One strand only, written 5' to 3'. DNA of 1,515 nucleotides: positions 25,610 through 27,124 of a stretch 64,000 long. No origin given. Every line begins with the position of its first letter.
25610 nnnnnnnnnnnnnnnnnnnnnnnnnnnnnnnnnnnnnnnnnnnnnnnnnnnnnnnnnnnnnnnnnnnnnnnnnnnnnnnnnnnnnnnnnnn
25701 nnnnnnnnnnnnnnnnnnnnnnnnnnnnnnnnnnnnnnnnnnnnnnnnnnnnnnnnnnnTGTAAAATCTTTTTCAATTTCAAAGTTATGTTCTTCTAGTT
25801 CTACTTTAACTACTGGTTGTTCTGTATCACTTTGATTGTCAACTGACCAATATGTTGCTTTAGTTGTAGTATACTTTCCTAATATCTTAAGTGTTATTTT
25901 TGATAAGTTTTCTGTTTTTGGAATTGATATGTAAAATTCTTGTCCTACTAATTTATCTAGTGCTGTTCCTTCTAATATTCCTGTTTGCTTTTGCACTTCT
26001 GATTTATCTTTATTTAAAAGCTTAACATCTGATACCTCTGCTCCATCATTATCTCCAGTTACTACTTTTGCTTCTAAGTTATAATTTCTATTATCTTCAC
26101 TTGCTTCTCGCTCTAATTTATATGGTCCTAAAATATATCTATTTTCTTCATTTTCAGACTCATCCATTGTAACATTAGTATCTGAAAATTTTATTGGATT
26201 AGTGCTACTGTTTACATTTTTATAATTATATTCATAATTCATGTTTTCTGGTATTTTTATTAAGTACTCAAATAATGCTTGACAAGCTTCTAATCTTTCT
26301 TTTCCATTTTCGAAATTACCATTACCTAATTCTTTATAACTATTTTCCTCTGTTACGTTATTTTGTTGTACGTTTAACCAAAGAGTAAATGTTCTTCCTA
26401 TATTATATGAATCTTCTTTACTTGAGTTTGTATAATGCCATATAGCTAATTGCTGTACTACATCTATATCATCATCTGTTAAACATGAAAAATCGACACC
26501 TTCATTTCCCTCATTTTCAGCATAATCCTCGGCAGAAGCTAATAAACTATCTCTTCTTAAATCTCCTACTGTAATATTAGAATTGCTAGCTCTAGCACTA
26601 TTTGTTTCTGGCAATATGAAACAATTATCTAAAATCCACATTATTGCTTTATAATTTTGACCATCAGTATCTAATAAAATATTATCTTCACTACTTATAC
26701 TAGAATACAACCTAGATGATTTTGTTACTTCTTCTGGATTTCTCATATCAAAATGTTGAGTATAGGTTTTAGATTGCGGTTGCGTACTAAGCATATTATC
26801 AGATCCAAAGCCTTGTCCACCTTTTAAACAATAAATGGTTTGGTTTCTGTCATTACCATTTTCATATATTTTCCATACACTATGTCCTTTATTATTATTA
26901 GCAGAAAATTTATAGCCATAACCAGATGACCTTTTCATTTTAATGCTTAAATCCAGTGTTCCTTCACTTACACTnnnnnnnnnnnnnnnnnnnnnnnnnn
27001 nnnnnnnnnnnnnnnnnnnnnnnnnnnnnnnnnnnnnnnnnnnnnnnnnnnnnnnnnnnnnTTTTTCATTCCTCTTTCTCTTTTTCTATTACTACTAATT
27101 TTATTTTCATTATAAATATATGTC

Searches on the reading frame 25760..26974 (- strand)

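Call 83: search_protein_families(library=pfam, proteins=[window:25760-26974:-], max_evalue=10)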
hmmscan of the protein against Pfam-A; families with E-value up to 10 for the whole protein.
window:25760-26974:- (405 aa): 1 family
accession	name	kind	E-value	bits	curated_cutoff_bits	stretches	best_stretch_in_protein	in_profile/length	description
PF08341.16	TED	-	2.7e-06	28.2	22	1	47-239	2-97/102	Thioester domain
